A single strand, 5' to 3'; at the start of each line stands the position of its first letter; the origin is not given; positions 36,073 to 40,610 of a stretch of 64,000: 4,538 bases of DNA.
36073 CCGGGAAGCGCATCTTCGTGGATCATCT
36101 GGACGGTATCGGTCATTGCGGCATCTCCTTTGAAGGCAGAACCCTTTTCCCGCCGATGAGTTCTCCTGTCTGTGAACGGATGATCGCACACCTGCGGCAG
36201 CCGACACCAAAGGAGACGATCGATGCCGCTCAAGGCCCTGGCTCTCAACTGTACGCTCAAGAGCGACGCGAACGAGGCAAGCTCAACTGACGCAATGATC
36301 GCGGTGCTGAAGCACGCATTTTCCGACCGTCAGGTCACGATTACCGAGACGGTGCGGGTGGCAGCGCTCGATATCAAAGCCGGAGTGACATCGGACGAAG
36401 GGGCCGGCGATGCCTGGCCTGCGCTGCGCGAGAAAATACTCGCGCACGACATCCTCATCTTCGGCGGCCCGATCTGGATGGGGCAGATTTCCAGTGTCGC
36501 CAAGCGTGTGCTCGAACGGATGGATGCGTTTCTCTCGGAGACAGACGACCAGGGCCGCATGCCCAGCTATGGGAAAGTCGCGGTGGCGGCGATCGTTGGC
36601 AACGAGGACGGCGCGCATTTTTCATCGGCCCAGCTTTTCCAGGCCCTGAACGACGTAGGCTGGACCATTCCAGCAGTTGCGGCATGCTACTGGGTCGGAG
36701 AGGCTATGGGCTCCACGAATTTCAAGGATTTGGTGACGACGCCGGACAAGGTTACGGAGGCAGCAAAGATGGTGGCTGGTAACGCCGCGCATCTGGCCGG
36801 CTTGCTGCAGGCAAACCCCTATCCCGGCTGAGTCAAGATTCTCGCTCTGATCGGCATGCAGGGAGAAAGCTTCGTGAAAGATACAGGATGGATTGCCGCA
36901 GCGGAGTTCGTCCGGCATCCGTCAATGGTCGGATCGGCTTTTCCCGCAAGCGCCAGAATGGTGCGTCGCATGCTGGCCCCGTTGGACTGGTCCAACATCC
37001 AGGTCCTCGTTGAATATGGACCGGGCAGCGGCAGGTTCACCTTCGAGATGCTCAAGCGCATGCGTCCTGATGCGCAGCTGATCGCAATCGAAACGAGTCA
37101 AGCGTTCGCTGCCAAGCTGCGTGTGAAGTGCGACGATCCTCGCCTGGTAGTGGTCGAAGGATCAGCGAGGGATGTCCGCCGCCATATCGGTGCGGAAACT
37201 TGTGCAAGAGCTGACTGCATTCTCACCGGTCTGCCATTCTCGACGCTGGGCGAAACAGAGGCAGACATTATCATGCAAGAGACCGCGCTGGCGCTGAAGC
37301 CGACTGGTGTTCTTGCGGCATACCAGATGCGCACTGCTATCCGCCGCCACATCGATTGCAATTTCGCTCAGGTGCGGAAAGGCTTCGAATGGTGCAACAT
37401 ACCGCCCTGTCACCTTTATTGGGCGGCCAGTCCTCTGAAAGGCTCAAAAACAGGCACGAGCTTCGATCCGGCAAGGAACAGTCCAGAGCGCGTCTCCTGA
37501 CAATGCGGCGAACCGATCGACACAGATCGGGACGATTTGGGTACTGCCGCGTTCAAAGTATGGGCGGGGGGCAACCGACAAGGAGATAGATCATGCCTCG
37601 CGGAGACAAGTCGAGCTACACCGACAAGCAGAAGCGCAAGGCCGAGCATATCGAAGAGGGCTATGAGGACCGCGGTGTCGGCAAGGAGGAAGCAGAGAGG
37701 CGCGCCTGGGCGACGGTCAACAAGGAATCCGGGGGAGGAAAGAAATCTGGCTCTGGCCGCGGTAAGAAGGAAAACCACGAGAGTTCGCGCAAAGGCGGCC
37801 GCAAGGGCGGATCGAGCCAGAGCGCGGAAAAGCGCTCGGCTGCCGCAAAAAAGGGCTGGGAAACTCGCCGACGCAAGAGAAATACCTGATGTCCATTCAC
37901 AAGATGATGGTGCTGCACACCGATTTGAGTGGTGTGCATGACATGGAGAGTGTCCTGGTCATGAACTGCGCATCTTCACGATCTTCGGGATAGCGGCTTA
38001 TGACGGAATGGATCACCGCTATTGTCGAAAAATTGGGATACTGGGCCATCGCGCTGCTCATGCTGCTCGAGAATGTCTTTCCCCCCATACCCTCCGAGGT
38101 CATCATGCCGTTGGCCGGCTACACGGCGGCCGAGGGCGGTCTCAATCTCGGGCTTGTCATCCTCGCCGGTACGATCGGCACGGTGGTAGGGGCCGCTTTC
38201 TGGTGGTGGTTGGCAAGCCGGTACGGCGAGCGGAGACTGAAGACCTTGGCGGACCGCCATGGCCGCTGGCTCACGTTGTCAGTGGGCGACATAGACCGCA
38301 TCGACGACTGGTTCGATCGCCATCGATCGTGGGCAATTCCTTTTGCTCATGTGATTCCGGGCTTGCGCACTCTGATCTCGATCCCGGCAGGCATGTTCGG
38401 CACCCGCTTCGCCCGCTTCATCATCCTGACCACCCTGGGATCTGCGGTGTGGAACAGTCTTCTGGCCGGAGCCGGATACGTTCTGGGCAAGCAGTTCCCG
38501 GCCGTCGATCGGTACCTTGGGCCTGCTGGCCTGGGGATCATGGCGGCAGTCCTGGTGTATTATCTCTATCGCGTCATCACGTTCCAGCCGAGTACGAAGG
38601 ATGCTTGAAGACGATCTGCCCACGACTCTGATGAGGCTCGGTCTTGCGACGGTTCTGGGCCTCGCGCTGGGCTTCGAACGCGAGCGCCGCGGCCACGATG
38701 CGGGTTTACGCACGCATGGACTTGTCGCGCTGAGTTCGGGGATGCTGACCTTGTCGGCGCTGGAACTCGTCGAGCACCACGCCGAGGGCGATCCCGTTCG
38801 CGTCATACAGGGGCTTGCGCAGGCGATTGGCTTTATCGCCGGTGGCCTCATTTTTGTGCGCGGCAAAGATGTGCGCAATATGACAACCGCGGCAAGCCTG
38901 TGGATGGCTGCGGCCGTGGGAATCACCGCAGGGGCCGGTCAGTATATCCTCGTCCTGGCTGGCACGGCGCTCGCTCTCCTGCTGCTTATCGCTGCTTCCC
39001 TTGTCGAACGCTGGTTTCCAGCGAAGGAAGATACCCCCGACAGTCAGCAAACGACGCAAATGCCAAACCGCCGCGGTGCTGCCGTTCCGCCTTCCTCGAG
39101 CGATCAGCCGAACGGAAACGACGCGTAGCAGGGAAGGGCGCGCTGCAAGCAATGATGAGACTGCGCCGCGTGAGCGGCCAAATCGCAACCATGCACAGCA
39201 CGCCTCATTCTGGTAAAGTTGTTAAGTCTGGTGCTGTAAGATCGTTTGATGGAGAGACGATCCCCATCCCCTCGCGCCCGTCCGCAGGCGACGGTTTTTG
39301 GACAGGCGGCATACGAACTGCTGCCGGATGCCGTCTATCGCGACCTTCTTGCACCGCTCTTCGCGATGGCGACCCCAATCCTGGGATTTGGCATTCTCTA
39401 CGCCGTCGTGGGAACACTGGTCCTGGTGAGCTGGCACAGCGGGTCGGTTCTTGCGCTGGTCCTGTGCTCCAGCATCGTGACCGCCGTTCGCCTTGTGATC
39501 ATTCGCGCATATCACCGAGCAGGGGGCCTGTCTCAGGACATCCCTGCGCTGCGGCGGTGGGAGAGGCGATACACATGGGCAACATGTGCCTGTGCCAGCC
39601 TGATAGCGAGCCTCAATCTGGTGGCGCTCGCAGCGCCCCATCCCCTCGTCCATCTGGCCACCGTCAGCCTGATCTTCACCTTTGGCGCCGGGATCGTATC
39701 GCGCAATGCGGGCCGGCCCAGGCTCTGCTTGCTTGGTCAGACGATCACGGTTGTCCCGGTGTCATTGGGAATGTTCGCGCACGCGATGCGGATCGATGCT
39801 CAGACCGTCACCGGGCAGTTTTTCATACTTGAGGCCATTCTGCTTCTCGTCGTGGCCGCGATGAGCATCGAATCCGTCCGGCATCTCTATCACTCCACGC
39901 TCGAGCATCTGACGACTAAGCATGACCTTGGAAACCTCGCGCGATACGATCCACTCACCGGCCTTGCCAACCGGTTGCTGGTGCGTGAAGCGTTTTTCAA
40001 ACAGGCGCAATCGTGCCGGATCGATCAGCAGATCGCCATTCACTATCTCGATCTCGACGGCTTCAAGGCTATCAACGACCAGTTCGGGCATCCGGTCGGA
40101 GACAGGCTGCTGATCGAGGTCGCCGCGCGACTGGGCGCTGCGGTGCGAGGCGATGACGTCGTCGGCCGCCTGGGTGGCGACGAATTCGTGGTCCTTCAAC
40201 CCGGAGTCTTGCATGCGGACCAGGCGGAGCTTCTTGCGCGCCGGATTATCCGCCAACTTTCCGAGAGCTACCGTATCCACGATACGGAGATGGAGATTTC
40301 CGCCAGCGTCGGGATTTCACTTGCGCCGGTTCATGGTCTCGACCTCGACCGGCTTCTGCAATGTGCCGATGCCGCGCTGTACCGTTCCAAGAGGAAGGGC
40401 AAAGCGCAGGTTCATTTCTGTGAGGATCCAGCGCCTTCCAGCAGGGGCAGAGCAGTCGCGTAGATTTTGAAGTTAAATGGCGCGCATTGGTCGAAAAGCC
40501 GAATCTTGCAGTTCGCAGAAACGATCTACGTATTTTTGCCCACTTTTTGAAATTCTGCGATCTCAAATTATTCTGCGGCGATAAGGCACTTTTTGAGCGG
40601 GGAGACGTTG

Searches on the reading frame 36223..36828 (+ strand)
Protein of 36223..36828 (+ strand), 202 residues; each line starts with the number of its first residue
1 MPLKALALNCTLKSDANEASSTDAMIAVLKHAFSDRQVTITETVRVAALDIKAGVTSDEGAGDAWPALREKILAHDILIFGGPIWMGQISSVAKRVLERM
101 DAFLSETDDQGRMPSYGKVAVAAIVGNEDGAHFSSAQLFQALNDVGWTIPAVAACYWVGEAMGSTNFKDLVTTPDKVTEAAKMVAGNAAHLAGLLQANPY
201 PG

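Call 24: search_protein_families(library=pfam, proteins=[window:36223-36828:+], max_evalue=0.001)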
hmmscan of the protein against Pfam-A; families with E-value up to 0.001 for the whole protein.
window:36223-36828:+ (202 aa): 2 families
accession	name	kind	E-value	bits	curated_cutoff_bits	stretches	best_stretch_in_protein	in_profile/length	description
PF03358.20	FMN_red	-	8.1e-14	51.9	24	1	4-148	2-138/152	NADPH-dependent FMN reductase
PF02525.22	Flavodoxin_2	-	2.4e-05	24.5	27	1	4-123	2-131/198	Flavodoxin-like fold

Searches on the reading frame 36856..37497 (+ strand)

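Call 24: search_protein_families(library=pfam, proteins=[window:36856-37497:+], max_evalue=0.001)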
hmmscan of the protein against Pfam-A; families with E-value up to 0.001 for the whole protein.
window:36856-37497:+ (214 aa): 2 families
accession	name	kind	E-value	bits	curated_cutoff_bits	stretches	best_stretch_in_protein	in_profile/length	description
PF13649.12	Methyltransf_25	-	2.7e-06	28.4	27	1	53-151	3-97/97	Methyltransferase domain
PF00398.26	RrnaAD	-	4e-05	23.3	24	1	25-102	8-83/263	Ribosomal RNA adenine dimethylase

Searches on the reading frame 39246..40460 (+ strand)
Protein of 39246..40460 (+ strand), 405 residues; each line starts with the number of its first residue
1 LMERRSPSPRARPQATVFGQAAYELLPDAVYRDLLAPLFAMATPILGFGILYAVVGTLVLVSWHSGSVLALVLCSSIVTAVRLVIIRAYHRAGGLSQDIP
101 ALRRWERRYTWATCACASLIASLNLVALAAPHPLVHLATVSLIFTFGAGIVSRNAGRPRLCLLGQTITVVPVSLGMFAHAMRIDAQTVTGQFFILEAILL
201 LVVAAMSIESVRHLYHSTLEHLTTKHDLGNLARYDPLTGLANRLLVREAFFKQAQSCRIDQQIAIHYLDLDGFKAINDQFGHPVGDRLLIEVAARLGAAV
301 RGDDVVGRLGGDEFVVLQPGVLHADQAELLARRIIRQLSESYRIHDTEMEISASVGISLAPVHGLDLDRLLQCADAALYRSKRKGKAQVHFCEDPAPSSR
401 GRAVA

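Call 24: search_protein_families(library=pfam, proteins=[window:39246-40460:+], max_evalue=0.001)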
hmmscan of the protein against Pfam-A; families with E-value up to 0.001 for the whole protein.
window:39246-40460:+ (405 aa): 1 family
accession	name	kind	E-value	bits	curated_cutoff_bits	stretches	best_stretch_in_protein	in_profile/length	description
PF00990.26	GGDEF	-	3.1e-43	147.8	23.8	1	232-387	1-160/161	Diguanylate cyclase, GGDEF domain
